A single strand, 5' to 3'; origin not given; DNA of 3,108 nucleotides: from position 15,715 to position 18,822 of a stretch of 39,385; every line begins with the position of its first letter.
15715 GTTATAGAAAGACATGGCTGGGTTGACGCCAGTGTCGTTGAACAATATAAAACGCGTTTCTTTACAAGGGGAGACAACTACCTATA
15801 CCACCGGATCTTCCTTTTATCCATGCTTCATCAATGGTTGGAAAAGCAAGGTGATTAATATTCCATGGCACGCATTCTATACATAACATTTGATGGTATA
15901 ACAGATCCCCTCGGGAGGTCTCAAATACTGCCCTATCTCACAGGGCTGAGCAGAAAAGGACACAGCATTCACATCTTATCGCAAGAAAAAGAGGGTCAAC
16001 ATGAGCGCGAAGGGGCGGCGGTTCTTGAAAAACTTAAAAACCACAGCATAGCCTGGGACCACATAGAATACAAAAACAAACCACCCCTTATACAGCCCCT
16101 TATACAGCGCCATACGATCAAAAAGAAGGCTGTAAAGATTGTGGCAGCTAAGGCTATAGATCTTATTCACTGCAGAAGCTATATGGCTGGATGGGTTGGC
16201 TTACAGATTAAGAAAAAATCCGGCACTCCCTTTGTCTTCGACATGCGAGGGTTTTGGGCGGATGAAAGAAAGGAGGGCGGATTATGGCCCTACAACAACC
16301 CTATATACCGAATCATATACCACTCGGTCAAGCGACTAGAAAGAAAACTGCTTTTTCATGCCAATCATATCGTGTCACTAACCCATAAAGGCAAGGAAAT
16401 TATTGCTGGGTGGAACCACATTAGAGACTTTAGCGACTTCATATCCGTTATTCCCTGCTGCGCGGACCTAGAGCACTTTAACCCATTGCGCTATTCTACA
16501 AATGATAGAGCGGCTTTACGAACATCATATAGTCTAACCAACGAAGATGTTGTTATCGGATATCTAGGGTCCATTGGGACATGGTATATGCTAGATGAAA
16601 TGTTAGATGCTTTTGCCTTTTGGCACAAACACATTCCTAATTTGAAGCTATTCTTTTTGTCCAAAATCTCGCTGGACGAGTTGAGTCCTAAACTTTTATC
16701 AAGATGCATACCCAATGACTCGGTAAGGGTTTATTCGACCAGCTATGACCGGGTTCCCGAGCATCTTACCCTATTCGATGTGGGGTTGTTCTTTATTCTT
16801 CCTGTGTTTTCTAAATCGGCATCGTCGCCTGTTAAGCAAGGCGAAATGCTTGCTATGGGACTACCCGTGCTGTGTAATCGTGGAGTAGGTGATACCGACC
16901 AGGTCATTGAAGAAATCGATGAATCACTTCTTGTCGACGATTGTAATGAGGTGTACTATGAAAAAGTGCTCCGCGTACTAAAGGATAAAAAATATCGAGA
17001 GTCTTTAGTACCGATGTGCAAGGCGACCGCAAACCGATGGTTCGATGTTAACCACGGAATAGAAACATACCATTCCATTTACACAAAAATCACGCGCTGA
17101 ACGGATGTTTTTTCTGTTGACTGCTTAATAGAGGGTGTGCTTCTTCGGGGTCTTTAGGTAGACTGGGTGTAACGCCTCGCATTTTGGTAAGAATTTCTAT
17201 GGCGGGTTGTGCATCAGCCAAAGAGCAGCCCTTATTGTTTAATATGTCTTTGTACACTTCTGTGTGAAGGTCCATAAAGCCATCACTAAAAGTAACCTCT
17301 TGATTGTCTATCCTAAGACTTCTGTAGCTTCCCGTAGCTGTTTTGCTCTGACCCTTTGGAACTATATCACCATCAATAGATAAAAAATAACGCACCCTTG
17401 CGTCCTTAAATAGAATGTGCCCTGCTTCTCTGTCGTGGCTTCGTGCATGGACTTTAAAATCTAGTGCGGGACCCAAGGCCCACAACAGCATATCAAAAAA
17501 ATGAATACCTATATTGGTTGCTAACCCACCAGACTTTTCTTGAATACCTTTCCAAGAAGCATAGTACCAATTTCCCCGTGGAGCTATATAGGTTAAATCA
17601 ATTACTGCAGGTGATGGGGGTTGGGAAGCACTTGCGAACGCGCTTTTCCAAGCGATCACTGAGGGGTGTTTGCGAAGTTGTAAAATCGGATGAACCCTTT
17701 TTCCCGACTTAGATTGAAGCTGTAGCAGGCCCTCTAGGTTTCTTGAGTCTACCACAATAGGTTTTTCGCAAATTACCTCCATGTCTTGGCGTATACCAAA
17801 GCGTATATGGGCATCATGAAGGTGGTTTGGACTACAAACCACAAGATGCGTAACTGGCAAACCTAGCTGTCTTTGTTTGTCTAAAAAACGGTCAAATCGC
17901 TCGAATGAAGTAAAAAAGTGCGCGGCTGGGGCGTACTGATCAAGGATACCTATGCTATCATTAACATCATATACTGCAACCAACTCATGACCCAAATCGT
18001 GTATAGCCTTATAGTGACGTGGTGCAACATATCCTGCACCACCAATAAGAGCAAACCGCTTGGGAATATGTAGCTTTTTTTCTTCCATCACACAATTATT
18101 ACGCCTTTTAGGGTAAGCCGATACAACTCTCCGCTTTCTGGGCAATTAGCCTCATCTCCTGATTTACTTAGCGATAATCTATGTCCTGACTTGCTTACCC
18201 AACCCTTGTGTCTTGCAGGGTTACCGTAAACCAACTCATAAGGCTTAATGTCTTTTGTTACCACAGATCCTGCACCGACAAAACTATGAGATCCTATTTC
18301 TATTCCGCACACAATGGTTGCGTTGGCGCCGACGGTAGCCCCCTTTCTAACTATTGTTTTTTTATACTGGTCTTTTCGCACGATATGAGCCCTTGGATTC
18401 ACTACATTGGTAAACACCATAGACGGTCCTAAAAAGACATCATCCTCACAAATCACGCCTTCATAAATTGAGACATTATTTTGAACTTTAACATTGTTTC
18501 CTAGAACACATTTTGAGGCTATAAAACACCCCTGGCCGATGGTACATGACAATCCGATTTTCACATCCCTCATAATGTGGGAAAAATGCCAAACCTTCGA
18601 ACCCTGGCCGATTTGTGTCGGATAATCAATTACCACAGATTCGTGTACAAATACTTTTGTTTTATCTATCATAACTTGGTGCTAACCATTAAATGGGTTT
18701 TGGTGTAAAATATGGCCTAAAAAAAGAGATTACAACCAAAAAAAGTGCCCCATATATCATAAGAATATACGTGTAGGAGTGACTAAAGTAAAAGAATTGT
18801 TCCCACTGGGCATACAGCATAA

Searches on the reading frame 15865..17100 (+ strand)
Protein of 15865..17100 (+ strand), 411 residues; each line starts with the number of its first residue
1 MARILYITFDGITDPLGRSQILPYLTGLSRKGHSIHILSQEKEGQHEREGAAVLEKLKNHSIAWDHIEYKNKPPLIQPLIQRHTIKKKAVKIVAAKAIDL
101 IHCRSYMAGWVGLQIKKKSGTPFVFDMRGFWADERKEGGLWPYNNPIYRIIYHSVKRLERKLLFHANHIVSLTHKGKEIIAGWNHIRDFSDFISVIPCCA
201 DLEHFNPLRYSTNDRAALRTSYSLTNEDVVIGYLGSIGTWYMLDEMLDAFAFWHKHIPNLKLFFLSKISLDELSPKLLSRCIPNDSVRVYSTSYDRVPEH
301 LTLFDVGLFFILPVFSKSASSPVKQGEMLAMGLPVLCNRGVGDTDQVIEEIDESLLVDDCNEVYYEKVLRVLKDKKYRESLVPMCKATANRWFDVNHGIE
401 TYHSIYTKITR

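Call 7: search_protein_families(library=pfam, proteins=[window:15865-17100:+], max_evalue=0.001)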
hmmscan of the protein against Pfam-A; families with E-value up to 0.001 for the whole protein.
window:15865-17100:+ (411 aa): 4 families
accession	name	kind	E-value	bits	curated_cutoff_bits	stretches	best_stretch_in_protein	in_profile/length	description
PF13439.12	Glyco_transf_4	-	6.3e-13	49.5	28.5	1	26-203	13-169/170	Glycosyltransferase Family 4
PF13579.12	Glyco_trans_4_4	-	6.3e-09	36.8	29.7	1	26-183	12-145/158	Glycosyl transferase 4-like domain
PF00534.26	Glycos_transf_1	-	5.7e-06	26.4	26.4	1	217-381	4-165/172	Glycosyl transferases group 1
PF13692.12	Glyco_trans_1_4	-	4.3e-05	24.2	27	1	230-374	3-142/142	Glycosyl transferases group 1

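Call 9: search_protein_families(library=ncbifam, proteins=[window:15865-17100:+], max_evalue=0.00001)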
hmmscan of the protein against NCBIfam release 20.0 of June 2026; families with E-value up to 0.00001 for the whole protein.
window:15865-17100:+ (411 aa): 4 families
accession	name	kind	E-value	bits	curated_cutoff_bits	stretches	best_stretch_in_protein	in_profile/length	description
TIGR04063.1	stp3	hypoth_equivalog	4.2e-18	65.4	442.05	1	53-410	51-396/397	TIGR04063 family PEP-CTERM/XrtA system glycosyltransferase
NF049988.1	MGlcDAGSynMgs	equivalog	2.3e-07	30.5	400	1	26-382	26-361/398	alpha-monoglucosyldiacylglycerol synthase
TIGR03999.1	thiol_BshA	equivalog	3.9e-07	29.3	273.7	0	216-410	187-374/375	N-acetyl-alpha-D-glucosaminyl L-malate synthase BshA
TIGR03449.1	mycothiol_MshA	equivalog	3.4e-06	26.2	462.5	0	95-408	100-402/406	D-inositol-3-phosphate glycosyltransferase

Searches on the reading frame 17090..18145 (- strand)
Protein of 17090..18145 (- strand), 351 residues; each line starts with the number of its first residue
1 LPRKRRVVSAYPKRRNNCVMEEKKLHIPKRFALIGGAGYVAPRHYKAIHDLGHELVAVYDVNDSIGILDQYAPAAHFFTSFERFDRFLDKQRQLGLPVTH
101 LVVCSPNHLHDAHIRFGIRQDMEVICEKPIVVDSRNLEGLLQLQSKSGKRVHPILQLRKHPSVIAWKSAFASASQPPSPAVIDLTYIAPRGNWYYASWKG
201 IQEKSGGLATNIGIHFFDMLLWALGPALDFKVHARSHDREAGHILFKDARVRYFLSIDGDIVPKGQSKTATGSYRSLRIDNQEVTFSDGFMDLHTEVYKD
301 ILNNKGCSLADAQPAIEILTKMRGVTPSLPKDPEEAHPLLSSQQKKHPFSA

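Call 7: search_protein_families(library=pfam, proteins=[window:17090-18145:-], max_evalue=0.001)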
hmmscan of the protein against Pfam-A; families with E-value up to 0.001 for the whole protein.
window:17090-18145:- (351 aa): 3 families
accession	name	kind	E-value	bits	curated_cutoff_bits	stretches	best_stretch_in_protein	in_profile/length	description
PF01408.29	GFO_IDH_MocA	-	3.3e-14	54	24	1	30-152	2-117/120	Oxidoreductase family, NAD-binding Rossmann fold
PF02894.22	GFO_IDH_MocA_C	-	1.4e-08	35.3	22.9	1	186-240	20-74/218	Oxidoreductase family, C-terminal alpha/beta domain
PF22725.1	GFO_IDH_MocA_C3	-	2.8e-05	24.5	27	1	186-240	23-78/124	GFO/IDH/MocA C-terminal domain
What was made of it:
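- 17090..18088 (-): WbpB/WlbA-type UDP-GlcNAcA 3-dehydrogenase homologue. Its ATG overlaps the wbpD stop codon by 1 nt. GFO_IDH_MocA (call 7).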

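Call 9: search_protein_families(library=ncbifam, proteins=[window:17090-18145:-], max_evalue=0.00001)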
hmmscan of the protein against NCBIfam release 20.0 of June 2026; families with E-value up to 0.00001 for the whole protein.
window:17090-18145:- (351 aa): 1 family
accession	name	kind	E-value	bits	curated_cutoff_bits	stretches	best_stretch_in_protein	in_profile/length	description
TIGR04380.1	myo_inos_iolG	equivalog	1.2e-09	37.5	355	1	33-226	6-187/330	inositol 2-dehydrogenase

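Call 58: search_solved_structures(query=window:17090-18088:-, max_evalue=0.00001)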
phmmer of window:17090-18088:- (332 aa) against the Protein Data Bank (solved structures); distinct sequences matched with E-value up to 0.00001: 5.
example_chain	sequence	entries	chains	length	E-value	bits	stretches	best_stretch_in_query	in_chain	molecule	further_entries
3o9z_A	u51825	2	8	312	2.9e-82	279.6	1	10-321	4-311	Lipopolysaccharide biosynthesis protein wbpB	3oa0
3oa2_A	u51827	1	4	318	4e-82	279.2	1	10-322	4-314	WbpB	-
3q2k_A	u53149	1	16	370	2.9e-07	33.1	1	11-210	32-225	oxidoreductase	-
9m37_A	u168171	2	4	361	3.2e-06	29.6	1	13-215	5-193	P581a DgpA2 and isoorientin complex structure | Gfo/Idh/MocA family protein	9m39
3q2i_A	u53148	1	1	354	6.8e-06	28.6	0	11-214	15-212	dehydrogenase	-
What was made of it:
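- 17090..18088 (-): PDB 3o9z and 3oa2 E about 3e-82 (call 58).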

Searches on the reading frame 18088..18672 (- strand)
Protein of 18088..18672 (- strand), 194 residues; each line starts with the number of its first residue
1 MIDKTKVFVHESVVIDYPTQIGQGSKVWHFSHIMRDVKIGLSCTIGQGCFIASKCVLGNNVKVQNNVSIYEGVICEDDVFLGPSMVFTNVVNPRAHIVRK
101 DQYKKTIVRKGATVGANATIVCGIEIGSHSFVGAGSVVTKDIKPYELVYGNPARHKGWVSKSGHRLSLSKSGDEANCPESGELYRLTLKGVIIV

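Call 7: search_protein_families(library=pfam, proteins=[window:18088-18672:-], max_evalue=0.001)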
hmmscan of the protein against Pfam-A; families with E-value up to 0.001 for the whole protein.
window:18088-18672:- (194 aa): 3 families
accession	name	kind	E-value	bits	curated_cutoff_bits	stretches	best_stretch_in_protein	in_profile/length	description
PF00132.30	Hexapep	-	8.3e-19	66.9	27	3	18-52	1-35/36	Bacterial transferase hexapeptide (six repeats)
PF25084.1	LbH_EIF2B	-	5.3e-09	36.5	54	1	4-77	7-78/105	EIF2B subunit epsilon LbH domain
PF14602.12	Hexapep_2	-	3.9e-08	33.3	27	1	110-140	6-34/34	Hexapeptide repeat of succinyl-transferase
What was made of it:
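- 18088..18672 (-): WbpD/WlbB-type UDP-2-acetamido-3-amino-2,3-dideoxy-glucuronate N-acetyltransferase homologue, 16 nt downstream of the exosortase gene. Hexapep domains (call 7).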

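Call 9: search_protein_families(library=ncbifam, proteins=[window:18088-18672:-], max_evalue=0.00001)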
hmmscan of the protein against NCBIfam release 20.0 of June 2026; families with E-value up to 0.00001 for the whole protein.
window:18088-18672:- (194 aa): 43 families (the best 25 are shown)
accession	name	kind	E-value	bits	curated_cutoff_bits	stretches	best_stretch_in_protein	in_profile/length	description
TIGR03570.1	NeuD_NnaD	subfamily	1.5e-24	86.7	160.8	2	107-154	155-202/202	NeuD/PglB/VioB family sugar acetyltransferase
NF002060.0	PRK00892.1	subfamily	2.7e-15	56.3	207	1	5-120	100-220/345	UDP-3-O-(3-hydroxymyristoyl)glucosamine N-acyltransferase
TIGR01853.1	lipid_A_lpxD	equivalog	3.3e-15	55.8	242.5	1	9-120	95-211/325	UDP-3-O-(3-hydroxymyristoyl)glucosamine N-acyltransferase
NF041874.1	EPS_EpsC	equivalog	4.2e-15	55.9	150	1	104-154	112-162/168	serine O-acetyltransferase EpsC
NF003657.0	PRK05289.1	equivalog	6.9e-15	54.8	226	2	108-157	145-194/264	acyl-ACP--UDP-N-acetylglucosamine O-acyltransferase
NF010937.0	PRK14357.1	equivalog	1e-14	54.3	658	1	103-161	381-441/448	bifunctional UDP-N-acetylglucosamine diphosphorylase/glucosamine-1-phosphate N-acetyltransferase GlmU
NF050158.1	CarbAnhydGPos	equivalog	4.1e-14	52.6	250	1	104-155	86-139/172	gamma carbonic anhydrase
TIGR01852.1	lipid_A_lpxA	equivalog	1.3e-13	50.8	231.05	1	108-158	140-190/254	acyl-ACP--UDP-N-acetylglucosamine O-acyltransferase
NF010935.0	PRK14355.1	equivalog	2.3e-13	49.6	718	1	3-84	253-332/459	bifunctional UDP-N-acetylglucosamine diphosphorylase/glucosamine-1-phosphate N-acetyltransferase GlmU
TIGR01173.1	glmU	equivalog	2.8e-13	49.5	366.85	1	104-154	390-440/452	bifunctional UDP-N-acetylglucosamine diphosphorylase/glucosamine-1-phosphate N-acetyltransferase GlmU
TIGR01172.1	cysE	equivalog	9.2e-13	48.5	210.65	1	28-154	53-162/162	serine O-acetyltransferase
NF058585.1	HptprglPActTf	PfamEq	1.1e-12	47.8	300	1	108-155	109-156/172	heptaprenylglyceryl phosphate O-acetyltransferase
TIGR03532.1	DapD_Ac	equivalog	1.2e-12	47.9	231.75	1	33-155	95-210/231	2,3,4,5-tetrahydropyridine-2,6-dicarboxylate N-acetyltransferase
NF007797.0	PRK10502.1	subfamily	4.7e-12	45.9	192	1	107-155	127-175/183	WcaF family extracellular polysaccharide biosynthesis acetyltransferase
NF033468.1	stregram_VatI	exception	8e-12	45.4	415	1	105-155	112-162/208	streptogramin A O-acetyltransferase Vat(I)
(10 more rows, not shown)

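Call 57: search_solved_structures(query=window:18088-18672:-, max_evalue=0.00001)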
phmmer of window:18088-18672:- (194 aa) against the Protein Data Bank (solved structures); distinct sequences matched with E-value up to 0.00001: 58.
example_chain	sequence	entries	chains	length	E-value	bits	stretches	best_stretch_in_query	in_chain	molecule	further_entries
3mqg_A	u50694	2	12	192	3.8e-62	212.7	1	8-187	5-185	Lipopolysaccharides biosynthesis acetyltransferase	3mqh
4mzu_A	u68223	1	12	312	1.3e-35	126.2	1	19-161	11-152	WxcM-like protein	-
7s43_A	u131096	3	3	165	4.4e-34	121.2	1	19-149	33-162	N-acetyltransferase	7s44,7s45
7s3u_A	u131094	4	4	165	3.6e-33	118.2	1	19-149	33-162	N-acetyltransferase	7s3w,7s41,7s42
3fs8_A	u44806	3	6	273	6e-16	62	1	13-161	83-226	QdtC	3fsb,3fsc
3ftt_A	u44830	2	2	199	5.2e-12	49.2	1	55-154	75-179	Putative acetyltransferase SACOL2570 | Galactoside O-acetyltransferase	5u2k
3v4e_A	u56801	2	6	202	5.4e-12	49.1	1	55-154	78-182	Galactoside O-acetyltransferase | Putative acetyltransferase SACOL2570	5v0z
4egg_A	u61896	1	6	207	5.7e-12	49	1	56-154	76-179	Putative acetyltransferase SACOL2570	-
4dcl_A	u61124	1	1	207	5.8e-12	49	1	56-154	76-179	Putative acetyltransferase SACOL2570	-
8e62_A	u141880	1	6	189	4.6e-11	46.1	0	57-122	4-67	UDP-N-acetylglucosamine acyltransferase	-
3r8y_A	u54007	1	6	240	2.6e-09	40.4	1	47-155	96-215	2,3,4,5-tetrahydropyridine-2,6-dicarboxylate N-acetyltransferase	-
2v0h_A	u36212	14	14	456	7e-09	39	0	34-138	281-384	BIFUNCTIONAL PROTEIN GLMU | GLUCOSAMINE-1-PHOSPHATE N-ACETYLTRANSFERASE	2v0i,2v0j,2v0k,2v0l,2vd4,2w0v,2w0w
9jyw_A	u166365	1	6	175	1.4e-08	38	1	55-154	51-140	Gamma carbonic anhydrase family protein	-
3r0s_A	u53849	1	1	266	2.9e-08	37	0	9-64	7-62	Acyl-[acyl-carrier-protein]--UDP-N-acetylglucosamine O-acyltransferase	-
1kqa_A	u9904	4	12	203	3e-08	36.9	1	53-154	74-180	GALACTOSIDE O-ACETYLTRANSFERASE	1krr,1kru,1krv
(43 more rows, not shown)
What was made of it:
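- Checked: The next two genes are orthologues of WlbB/WbpD (PDB 3mqg, E=4e-62, call 57) and WbpB/WlbA (3o9z and 3oa2, E about 3e-82, call 58).
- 18088..18672 (-): PDB 3mqg E=3.8e-62 (call 57).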
